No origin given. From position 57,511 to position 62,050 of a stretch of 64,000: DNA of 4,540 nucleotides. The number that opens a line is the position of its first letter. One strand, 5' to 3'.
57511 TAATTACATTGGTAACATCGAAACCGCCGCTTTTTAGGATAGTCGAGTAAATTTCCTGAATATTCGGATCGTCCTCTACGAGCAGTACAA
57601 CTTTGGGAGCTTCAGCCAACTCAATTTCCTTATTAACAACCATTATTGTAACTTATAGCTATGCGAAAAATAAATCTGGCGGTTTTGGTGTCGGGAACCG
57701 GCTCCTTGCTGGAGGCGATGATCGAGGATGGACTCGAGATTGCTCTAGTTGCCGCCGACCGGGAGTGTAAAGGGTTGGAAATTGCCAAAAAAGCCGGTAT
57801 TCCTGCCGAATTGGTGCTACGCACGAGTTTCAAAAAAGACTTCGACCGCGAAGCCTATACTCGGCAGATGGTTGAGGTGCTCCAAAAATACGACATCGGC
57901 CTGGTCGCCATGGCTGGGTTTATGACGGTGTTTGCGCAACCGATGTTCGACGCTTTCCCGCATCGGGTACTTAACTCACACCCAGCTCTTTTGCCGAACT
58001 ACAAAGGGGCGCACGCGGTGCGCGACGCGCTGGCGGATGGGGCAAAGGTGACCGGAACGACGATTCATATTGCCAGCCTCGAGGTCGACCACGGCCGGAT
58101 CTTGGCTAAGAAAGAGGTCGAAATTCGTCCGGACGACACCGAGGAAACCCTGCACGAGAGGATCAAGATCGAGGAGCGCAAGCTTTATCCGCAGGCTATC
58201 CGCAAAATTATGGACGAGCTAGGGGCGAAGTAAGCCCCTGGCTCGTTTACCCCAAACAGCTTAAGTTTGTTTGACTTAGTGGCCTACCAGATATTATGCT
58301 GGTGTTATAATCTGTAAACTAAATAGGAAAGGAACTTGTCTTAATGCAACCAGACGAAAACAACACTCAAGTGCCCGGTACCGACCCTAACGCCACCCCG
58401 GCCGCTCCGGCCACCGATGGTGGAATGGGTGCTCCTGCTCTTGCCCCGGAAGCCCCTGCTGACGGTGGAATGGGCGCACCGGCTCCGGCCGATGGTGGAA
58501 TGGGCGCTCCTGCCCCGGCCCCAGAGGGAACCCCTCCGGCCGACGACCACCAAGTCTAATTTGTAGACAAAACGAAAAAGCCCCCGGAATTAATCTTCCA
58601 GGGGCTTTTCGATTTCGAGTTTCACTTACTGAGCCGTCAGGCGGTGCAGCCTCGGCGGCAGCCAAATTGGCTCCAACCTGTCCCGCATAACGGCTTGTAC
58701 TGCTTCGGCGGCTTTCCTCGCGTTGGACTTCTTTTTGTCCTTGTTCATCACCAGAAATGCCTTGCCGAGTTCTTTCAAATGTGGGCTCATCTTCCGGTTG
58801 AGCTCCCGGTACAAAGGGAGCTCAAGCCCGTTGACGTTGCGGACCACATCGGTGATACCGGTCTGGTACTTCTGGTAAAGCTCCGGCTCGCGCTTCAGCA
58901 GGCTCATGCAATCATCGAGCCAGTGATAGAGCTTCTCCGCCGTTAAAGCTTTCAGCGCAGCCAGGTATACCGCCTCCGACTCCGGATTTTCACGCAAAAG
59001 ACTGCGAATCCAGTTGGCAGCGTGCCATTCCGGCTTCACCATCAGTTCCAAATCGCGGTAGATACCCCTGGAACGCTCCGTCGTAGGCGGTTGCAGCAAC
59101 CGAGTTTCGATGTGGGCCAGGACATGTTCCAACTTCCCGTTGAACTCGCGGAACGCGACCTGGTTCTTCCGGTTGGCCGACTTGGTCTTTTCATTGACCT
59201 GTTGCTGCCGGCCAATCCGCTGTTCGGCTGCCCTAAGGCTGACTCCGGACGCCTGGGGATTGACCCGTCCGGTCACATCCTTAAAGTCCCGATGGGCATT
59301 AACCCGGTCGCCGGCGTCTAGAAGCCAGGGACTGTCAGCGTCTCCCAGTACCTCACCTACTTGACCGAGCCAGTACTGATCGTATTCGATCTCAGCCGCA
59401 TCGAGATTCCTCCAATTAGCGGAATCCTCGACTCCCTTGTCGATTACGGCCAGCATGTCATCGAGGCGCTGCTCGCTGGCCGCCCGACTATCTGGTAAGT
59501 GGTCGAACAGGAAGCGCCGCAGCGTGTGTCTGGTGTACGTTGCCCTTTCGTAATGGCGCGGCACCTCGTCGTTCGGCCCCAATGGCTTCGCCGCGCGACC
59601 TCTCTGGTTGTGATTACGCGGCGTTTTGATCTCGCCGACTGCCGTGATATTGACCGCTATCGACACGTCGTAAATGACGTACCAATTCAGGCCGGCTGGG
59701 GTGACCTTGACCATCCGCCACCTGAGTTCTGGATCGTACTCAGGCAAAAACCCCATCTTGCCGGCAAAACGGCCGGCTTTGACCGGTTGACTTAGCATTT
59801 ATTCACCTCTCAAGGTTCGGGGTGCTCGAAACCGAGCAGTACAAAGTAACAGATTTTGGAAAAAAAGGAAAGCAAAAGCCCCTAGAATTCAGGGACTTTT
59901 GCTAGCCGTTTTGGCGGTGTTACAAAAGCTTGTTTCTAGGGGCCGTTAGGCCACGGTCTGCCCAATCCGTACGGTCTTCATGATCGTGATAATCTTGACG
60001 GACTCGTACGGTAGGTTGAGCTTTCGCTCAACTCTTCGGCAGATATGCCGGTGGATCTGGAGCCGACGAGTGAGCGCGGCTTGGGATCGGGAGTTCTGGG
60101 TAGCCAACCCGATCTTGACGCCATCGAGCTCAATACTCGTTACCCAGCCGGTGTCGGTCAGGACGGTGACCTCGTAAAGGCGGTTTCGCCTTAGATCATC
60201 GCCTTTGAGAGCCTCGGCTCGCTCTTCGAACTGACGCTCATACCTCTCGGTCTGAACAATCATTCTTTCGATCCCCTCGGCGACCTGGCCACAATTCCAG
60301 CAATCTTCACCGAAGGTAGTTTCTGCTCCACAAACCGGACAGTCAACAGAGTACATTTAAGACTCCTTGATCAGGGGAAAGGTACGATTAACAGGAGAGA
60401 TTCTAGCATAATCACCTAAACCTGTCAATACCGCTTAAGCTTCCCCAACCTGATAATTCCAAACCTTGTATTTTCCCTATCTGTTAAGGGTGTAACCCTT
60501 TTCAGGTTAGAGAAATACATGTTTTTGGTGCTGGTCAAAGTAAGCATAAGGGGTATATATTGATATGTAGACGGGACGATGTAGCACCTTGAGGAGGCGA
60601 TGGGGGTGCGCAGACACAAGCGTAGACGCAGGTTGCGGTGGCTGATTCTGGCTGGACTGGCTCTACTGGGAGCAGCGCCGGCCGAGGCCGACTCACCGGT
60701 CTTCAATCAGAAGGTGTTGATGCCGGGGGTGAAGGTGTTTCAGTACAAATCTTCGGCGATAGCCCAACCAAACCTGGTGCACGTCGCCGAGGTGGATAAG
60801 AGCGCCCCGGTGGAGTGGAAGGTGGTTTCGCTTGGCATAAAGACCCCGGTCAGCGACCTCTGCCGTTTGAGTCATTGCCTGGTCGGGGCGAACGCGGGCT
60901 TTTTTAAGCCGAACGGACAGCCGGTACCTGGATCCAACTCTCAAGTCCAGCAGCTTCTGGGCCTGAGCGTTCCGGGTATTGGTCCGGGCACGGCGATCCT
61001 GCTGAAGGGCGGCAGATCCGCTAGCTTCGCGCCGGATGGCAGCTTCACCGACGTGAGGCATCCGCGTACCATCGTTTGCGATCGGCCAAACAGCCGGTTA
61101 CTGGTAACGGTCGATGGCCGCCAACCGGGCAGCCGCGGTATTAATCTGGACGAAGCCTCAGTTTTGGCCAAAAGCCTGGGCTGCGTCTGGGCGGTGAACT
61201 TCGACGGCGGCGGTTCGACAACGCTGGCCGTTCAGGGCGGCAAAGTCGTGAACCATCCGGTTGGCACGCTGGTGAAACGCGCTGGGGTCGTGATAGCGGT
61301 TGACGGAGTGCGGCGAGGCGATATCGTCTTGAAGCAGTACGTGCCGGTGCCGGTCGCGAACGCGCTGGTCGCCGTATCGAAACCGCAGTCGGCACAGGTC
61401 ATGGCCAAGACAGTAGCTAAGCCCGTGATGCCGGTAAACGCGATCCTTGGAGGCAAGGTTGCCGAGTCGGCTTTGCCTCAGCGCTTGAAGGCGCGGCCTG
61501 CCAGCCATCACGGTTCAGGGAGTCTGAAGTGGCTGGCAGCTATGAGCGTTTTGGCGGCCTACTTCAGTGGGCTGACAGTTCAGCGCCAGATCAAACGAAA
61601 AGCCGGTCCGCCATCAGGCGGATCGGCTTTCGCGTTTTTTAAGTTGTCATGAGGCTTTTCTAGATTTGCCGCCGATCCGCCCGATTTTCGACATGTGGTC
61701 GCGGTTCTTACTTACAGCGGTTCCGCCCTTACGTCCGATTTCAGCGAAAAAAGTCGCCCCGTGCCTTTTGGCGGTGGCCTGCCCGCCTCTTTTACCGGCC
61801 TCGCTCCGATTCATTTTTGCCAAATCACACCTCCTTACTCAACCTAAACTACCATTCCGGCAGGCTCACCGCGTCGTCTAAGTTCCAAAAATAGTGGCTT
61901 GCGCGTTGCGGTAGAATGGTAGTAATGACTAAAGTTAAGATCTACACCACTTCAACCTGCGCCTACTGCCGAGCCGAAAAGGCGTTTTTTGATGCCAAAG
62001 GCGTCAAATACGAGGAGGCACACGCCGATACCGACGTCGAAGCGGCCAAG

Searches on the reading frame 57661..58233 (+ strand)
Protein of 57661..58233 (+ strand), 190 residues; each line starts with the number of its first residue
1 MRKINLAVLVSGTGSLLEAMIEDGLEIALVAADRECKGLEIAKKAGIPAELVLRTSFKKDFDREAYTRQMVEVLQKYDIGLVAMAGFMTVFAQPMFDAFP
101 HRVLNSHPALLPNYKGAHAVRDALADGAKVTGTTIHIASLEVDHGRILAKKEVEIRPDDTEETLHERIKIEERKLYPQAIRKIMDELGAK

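Call 15: find_related_loci(query=window:57661-58233:+, collection=genome_contigs, flank=10000)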
Query window:57661-58233:+ (190 aa) in genome_contigs; peptide patterns used: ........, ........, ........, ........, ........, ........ (x = any residue, [..] = any of these).
245 stretches matched a pattern; 125 encode a relative of the query (tblastn E <= 1e-3); the best 80 are kept; 80 distinct loci.
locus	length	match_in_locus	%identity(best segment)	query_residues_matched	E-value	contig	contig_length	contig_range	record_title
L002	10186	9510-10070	64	4-188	3e-72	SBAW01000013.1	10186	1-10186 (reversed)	MAG: bacterium isolate Bin_17_1 Hy_contig33925, whole genome shotgun sequence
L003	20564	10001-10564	61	1-187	2e-69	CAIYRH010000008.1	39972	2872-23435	Candidatus Staskawiczbacteria bacterium isolate AlinenLipids_bin-9095 genome assembly, contig: bin-9095:08/18, whole gen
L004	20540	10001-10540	57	5-184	3e-64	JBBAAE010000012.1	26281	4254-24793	MAG: Candidatus Paceibacterota bacterium isolate SO_2017_GW3_33 scaffold_1096_c1_OW296A_2017, whole genome shotgun seque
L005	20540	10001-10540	56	5-184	1e-63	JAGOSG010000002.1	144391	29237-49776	MAG: Candidatus Paceibacterota bacterium isolate Gw_Eff_bin_311 Gw_Eff_105_length_144391_cov_22.881627, whole genome sho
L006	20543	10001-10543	58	6-183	6e-63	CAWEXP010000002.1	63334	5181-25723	MAG: Candidatus Kaiserbacteria bacterium isolate MFD04780.bin.1.84 genome assembly, contig: contig_129502, whole genome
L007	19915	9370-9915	57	4-184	2e-62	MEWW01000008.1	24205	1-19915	MAG: Candidatus Adlerbacteria bacterium RIFCSPHIGHO2_12_FULL_53_18 rifcsphigho2_12_scaffold_3261, whole genome shotgun s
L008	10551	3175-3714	56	5-184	2e-62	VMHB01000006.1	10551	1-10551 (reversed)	MAG: Parcubacteria group bacterium Greene0714_7 Greene07147_scaffold_1539, whole genome shotgun sequence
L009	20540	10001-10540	55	5-184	3e-62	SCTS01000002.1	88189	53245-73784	MAG: Patescibacteria group bacterium isolate FW305_bin.14 FW305_bin.14-5279, whole genome shotgun sequence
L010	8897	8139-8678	55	6-184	8e-61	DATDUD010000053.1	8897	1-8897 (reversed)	MAG TPA_asm: Candidatus Paceibacterota bacterium isolate SMAG_U8048 k141_648075, whole genome shotgun sequence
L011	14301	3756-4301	53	4-184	2e-59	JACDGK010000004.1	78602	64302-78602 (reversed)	MAG: Patescibacteria group bacterium isolate MGR_bin410 SD2908_NODE_94_length_78602_cov_3.762536, whole genome shotgun s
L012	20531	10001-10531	54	4-177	6e-54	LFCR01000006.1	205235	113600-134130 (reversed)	MAG: Parcubacteria bacterium C7867-008 C7867_00024, whole genome shotgun sequence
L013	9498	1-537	54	7-184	9e-54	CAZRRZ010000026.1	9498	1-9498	MAG TPA_asm: uncultured Candidatus Saccharibacteria bacterium isolate SRP286056_co2_115 genome assembly, contig: NODE_12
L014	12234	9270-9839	45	5-184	2e-53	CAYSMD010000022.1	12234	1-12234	MAG TPA_asm: uncultured Candidatus Saccharibacteria bacterium isolate SRP286056_co2_117 genome assembly, contig: NODE_85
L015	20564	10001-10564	47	4-187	5e-46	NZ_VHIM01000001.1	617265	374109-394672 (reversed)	Arthrobacter agilis strain DSM 20550 NODE_1_length_617265_cov_30.451303, whole genome shotgun sequence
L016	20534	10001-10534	46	6-186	5e-46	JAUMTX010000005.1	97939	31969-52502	MAG: Corynebacterium sp. isolate S11A_Sa_2_sub NODE_25_length_97939_cov_34.434269, whole genome shotgun sequence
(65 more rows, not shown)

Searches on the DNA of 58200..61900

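Call 72: search_rna_families(source=window, start=58200, end=61900, threshold=evalue, max_evalue=5)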
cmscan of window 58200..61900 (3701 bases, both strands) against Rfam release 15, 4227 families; matches with E-value up to 5: 7.
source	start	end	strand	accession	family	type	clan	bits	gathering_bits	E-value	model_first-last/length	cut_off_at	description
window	58557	58633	-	RF02621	BSnc120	Gene; sRNA;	-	23.3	114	0.049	1-88/88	no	Brucella sRNA 120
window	58572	58670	-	RF00514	His_leader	Cis-reg; leader;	-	23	49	1.1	1-126/126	no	Histidine operon leader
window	58547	58613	+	RF00514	His_leader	Cis-reg; leader;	-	22.9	49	1.2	1-126/126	no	Histidine operon leader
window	58572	58670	-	RF00106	RNAI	Gene; antisense;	-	20.4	47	1.3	1-102/102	no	RNAI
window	59858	59912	-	RF04343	Plastid-psbA-2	Cis-reg;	CL00153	20.2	55.8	2.3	1-60/60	no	Plastid-psbA-2 3UTR RNA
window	61599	61630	+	RF02225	sX6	Gene; sRNA;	-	14.1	40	1.3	292-323/342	no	Proteobacterial sRNA sX6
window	58555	58607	+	RF01683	P6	Gene; sRNA;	-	12.1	50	4.5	1-510/510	no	Pseudomonas sRNA P6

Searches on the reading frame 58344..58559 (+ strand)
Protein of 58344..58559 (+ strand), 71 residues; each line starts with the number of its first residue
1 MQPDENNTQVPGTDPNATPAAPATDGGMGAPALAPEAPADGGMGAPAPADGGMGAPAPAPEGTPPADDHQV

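Call 4: search_protein_families(library=pfam, proteins=[window:58344-58559:+], max_evalue=1)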
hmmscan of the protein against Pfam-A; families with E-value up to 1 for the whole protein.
window:58344-58559:+ (71 aa): 0 families

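Call 5: search_protein_families(library=phrogs, proteins=[window:58344-58559:+], max_evalue=1)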
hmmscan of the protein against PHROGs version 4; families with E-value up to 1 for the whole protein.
window:58344-58559:+ (71 aa): 0 families

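Call 6: search_protein_families(library=padloc, proteins=[window:58344-58559:+], max_evalue=1)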
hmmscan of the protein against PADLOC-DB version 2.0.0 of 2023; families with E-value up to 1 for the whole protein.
window:58344-58559:+ (71 aa): 0 families

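Call 7: search_protein_families(library=ncbifam, proteins=[window:58344-58559:+], max_evalue=1)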
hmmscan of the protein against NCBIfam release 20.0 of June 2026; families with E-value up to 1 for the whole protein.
window:58344-58559:+ (71 aa): 0 families

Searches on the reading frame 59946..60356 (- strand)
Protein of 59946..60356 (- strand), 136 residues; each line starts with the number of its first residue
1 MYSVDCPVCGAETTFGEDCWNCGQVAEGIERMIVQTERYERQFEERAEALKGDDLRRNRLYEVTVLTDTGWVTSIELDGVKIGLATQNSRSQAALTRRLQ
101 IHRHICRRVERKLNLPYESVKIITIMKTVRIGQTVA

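Call 4: search_protein_families(library=pfam, proteins=[window:59946-60356:-], max_evalue=1)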
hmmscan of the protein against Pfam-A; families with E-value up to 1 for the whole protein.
window:59946-60356:- (136 aa): 5 families
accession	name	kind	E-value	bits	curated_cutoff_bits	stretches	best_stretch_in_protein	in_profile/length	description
PF21349.2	RUBY_RBDX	-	0.065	13.1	26.5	0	6-12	19-25/30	Rubrerythrin, rubredoxin-like domain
PF13248.11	Zn_ribbon_3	-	0.2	11.6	27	0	19-26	5-13/26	zinc-ribbon domain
PF08273.17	Zn_Ribbon_Prim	-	0.21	12.4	23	1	2-15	2-15/37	Zinc-binding domain of primase-helicase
PF18256.6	HscB_4_cys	-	0.34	11.3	26.2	1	19-26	3-10/27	Co-chaperone HscB tetracysteine metal binding motif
PF13240.11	Zn_Ribbon_1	-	0.69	10.2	25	0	6-12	16-22/23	zinc-ribbon domain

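Call 5: search_protein_families(library=phrogs, proteins=[window:59946-60356:-], max_evalue=1)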
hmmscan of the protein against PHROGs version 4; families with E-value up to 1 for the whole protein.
window:59946-60356:- (136 aa): 4 families
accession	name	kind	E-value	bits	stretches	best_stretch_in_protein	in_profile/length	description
phrog_6332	-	unknown function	0.0023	18.8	1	3-31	7-35/60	-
phrog_22555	-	unknown function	0.0026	18.8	1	63-112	46-93/102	-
phrog_4852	-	unknown function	0.12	13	1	2-45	12-58/194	-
phrog_20727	-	unknown function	0.62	11.3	0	3-14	43-54/56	-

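Call 6: search_protein_families(library=padloc, proteins=[window:59946-60356:-], max_evalue=1)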
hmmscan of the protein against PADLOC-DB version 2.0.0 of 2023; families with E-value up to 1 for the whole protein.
window:59946-60356:- (136 aa): 0 families

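Call 7: search_protein_families(library=ncbifam, proteins=[window:59946-60356:-], max_evalue=1)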
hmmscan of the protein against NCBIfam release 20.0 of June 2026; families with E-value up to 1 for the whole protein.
window:59946-60356:- (136 aa): 0 families

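Call 9: find_homologous_proteins(query=window:59946-60356:-, max_evalue=0.001)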
Query window:59946-60356:- (136 aa): 1 proteins with E <= 0.001 among 13 candidates.
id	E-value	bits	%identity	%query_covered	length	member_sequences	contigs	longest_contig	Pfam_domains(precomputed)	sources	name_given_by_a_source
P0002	5.6e-85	300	100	100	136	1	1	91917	-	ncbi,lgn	-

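Call 12: find_encoding_contigs(protein=P0002, flank=10000, max_places=6)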
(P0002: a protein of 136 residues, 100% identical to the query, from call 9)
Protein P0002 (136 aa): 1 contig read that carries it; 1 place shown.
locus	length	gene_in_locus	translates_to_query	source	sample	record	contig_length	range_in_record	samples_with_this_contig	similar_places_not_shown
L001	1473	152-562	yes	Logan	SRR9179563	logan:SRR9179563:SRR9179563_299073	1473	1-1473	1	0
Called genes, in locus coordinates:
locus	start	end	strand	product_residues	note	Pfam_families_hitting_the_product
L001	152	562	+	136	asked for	-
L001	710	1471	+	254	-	?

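Call 69: search_solved_structures(query=A6, max_evalue=10, show_alignments=1)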
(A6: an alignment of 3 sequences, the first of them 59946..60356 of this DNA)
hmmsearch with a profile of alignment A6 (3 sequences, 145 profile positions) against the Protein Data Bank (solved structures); distinct sequences matched with E-value up to 10: 15.
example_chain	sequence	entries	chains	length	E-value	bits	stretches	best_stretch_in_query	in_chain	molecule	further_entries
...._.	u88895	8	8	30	0.18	15.1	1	6-30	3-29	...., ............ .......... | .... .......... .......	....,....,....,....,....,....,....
1f6u_A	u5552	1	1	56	1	12.6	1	3-37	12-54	HIV-1 NUCLEOCAPSID PROTEIN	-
2m3z_A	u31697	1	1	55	1.1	12.5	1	3-36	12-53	NUCLEOCAPSID PROTEIN P7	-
1a1t_A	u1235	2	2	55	1.1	12.5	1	3-36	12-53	NUCLEOCAPSID PROTEIN | HIV-1 NUCLEOCAPSID PROTEIN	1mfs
2l4l_A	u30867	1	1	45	1.2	12.3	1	3-36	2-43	HIV-1 nucleocapsid protein NCp7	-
2dj8_A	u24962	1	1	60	1.3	12.2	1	12-30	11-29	Protein CBFA2T1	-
9de2_A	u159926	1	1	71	1.4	12.2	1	13-29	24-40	GATAD2A-MPPL motif and ETO2 NHR4 domain fusion protein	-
1q3y_A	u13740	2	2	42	1.4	12.2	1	4-35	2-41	GAG protein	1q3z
2od1_A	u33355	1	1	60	1.5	12.1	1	13-30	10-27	Protein CBFA2T1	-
2exf_A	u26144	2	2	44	1.7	11.9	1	4-36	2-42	Nucleocapsid protein* (NC*) | HIV-1 nucleocapsid protein NCp7(12-55)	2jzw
1bj6_A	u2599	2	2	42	3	11.1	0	4-35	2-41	NUCLEOCAPSID PROTEIN 7 | GAG POLYPROTEIN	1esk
2ec7_A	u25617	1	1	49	3.1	11.1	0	19-32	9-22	Gag polyprotein (Pr55Gag)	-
5i1r_A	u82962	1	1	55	3.7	10.8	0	4-36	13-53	Nucleocapsid protein p7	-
2a51_A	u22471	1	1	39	4.4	10.6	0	6-32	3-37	nucleocapsid protein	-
1aaf_A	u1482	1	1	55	4.7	10.5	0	4-36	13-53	HIV-1 NUCLEOCAPSID PROTEIN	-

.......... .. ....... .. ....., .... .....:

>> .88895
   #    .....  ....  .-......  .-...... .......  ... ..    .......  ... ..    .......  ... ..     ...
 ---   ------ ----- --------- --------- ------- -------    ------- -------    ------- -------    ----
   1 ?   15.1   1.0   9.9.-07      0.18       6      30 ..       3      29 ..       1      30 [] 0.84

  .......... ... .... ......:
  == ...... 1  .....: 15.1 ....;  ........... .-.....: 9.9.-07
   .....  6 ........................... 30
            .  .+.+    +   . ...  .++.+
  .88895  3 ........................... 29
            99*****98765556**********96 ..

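Call 71: predict_structure(protein=window:59946-60356:-)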
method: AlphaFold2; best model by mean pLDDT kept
length: 136 residues; sequences in the alignment: 1
mean_pLDDT: 44.6   pTM: 0.29
mean pLDDT of the five models: 44.6, 41.1, 35.5, 34.5, 33.9
residues with pLDDT >= 90: 0; 70-90: 4; 50-70: 31; < 50: 101
segments of 3 or more residues with pLDDT < 50: 25-61, 65-71, 86-102, 104-106, 108-110, 112-136
pLDDT, mean of each block of 10 residues (from residue 1): 56 61 45 29 44 44 48 53 46 43 47 42 32 27
secondary structure, 60 per line:
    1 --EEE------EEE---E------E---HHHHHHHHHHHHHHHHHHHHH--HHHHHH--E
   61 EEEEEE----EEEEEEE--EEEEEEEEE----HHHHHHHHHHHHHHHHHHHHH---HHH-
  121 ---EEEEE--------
elements in order: E3-5 E12-14 H29-49 H52-57 E60-66 E71-77 E80-88 H93-113 E124-128

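Call 79: search_dna_similar(query=window:59946-60356:-, collection=phages, mode=protein, max_evalue=0.01, max_rows=10)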
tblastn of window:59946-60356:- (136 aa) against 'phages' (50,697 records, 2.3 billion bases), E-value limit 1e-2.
No match.
